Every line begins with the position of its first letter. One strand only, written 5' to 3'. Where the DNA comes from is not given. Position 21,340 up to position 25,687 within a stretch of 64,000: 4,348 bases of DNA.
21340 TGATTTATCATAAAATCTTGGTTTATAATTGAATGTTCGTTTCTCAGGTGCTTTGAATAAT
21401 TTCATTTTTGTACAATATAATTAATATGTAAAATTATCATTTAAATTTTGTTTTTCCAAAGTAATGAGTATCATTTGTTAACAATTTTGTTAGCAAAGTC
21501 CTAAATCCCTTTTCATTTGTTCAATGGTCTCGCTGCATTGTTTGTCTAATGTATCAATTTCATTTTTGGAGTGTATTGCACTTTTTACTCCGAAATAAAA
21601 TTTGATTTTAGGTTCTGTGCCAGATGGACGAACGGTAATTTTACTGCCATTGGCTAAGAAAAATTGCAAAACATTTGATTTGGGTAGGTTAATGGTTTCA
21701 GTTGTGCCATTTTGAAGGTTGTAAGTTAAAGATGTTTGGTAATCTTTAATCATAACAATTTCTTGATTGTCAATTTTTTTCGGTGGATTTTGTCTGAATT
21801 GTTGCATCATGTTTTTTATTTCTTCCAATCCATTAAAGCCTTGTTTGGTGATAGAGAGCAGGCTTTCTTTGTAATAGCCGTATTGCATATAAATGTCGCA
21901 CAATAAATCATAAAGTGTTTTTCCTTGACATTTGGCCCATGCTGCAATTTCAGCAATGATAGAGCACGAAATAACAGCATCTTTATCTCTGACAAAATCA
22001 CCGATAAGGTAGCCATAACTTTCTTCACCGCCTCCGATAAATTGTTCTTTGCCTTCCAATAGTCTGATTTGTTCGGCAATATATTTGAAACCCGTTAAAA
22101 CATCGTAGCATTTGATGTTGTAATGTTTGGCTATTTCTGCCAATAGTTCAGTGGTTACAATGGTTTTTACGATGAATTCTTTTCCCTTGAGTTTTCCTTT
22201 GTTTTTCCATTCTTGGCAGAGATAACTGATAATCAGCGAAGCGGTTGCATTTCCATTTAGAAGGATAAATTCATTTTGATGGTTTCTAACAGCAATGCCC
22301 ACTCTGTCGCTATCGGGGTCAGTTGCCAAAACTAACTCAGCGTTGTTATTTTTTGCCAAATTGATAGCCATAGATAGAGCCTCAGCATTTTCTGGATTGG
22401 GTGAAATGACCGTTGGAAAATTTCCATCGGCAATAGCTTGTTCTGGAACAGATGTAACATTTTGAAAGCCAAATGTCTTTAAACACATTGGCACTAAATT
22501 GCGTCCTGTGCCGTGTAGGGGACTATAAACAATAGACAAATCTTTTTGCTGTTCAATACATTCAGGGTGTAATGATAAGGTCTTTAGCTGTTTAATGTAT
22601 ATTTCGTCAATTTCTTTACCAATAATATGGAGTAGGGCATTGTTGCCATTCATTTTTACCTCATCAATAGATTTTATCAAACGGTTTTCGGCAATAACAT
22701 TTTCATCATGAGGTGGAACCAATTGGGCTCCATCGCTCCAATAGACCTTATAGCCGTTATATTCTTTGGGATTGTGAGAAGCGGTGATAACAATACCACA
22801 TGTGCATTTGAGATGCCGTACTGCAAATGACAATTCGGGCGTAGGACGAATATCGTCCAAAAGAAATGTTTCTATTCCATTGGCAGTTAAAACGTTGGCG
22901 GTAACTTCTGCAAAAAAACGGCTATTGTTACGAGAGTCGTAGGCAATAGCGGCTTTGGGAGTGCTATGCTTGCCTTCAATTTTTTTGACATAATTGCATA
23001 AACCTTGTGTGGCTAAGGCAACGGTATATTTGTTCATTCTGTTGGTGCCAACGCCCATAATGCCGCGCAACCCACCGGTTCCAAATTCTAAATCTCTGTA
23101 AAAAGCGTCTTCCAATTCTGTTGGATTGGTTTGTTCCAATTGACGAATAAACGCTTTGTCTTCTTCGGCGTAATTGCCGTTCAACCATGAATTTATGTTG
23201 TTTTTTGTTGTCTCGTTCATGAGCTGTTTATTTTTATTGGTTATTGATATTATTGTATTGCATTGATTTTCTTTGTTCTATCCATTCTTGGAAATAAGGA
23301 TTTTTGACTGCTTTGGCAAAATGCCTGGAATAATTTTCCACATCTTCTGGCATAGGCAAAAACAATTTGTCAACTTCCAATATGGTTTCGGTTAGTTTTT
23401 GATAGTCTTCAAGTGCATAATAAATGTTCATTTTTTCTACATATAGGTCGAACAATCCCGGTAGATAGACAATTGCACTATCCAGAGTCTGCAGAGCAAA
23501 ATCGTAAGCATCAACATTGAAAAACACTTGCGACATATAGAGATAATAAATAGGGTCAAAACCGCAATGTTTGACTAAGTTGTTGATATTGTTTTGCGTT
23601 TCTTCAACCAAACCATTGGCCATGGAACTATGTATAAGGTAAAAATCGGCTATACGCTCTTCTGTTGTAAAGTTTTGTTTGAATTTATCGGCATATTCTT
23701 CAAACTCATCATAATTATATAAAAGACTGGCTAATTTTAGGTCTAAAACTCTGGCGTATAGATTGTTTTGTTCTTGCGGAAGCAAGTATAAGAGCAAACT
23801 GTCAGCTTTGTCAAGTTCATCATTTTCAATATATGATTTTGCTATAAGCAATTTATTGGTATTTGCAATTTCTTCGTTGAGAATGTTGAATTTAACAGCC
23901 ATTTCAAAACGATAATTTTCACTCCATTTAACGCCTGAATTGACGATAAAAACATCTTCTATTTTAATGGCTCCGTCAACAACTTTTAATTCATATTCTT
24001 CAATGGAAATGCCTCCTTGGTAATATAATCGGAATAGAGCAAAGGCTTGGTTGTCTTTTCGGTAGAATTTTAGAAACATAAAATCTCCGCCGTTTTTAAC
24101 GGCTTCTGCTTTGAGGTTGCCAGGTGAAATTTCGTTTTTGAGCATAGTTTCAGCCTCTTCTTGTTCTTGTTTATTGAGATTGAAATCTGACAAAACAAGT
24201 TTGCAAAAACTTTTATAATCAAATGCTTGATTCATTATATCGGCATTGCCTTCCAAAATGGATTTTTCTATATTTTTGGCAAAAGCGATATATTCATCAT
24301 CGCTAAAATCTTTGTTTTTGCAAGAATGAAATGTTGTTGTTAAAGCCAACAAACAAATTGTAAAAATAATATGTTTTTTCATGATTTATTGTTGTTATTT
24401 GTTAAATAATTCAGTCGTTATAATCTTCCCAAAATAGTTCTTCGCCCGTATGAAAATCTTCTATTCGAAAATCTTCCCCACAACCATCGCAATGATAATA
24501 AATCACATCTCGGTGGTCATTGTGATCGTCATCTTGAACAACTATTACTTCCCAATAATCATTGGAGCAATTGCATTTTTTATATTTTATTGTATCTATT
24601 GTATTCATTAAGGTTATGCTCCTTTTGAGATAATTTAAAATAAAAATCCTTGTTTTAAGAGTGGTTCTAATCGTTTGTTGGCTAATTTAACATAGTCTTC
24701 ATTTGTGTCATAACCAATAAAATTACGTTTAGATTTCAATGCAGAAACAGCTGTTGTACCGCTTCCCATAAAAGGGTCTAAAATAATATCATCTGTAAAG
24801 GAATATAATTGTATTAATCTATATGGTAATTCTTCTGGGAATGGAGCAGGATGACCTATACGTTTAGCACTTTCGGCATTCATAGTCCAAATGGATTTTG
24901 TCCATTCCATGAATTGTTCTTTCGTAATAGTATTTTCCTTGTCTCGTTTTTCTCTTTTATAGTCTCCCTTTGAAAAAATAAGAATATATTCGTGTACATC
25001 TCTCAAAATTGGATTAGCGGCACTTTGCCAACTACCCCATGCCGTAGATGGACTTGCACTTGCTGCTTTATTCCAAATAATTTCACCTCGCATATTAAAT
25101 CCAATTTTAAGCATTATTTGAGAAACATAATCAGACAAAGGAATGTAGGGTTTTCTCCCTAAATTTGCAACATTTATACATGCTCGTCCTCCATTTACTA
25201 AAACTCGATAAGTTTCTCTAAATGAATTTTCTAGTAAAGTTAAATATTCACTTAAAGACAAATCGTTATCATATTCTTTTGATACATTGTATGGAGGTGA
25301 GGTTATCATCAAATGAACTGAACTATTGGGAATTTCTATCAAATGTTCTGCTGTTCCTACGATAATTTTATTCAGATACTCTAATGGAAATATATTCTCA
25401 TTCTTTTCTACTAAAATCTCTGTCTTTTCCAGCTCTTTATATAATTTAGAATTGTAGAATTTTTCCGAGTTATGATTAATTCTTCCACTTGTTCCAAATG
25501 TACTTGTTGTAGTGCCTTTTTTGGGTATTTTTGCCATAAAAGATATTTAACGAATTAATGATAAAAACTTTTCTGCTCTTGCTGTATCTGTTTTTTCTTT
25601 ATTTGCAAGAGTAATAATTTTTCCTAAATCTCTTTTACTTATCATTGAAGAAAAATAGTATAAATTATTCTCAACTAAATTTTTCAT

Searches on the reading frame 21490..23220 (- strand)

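Call 75: search_protein_families(library=pfam, proteins=[window:21490-23220:-], max_evalue=0.00001)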
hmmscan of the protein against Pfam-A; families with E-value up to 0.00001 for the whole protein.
window:21490-23220:- (576 aa): 3 families
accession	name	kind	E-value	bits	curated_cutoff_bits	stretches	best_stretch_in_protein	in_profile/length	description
PF02878.22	PGM_PMM_I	-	9.5e-42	142.4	22.5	1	45-177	3-129/138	Phosphoglucomutase/phosphomannomutase, alpha/beta/alpha domain I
PF02879.22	PGM_PMM_II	-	1.1e-24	87.4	29.3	1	208-310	3-99/103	Phosphoglucomutase/phosphomannomutase, alpha/beta/alpha domain II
PF02880.22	PGM_PMM_III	-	1.1e-21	77.6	20.7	1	322-445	1-113/115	Phosphoglucomutase/phosphomannomutase, alpha/beta/alpha domain III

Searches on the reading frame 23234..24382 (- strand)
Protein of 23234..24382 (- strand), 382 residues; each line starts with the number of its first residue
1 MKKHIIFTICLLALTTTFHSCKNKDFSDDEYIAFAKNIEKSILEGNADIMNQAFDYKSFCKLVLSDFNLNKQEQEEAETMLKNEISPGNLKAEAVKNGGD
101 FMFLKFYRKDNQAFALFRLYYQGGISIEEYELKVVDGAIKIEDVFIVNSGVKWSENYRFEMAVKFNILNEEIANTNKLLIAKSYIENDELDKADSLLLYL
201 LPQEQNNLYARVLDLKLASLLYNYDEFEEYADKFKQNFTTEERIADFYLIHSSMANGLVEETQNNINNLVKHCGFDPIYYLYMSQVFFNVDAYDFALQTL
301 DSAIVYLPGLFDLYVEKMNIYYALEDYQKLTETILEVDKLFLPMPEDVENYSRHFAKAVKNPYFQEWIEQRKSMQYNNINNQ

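Call 75: search_protein_families(library=pfam, proteins=[window:23234-24382:-], max_evalue=0.00001)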
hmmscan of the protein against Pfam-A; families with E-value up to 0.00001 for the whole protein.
window:23234-24382:- (382 aa): 1 family
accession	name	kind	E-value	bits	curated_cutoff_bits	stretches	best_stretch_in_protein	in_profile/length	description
PF09976.15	TPR_21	-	6.6e-07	29.7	25.5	0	172-229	74-131/193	Tetratricopeptide repeat-like domain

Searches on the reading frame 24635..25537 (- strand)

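Call 75: search_protein_families(library=pfam, proteins=[window:24635-25537:-], max_evalue=0.00001)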
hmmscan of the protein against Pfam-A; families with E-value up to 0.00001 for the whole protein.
window:24635-25537:- (300 aa): 1 family
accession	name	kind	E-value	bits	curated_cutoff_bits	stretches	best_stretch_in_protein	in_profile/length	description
PF01555.25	N6_N4_Mtase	-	2.8e-49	168.5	26.7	1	74-288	1-221/221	DNA methylase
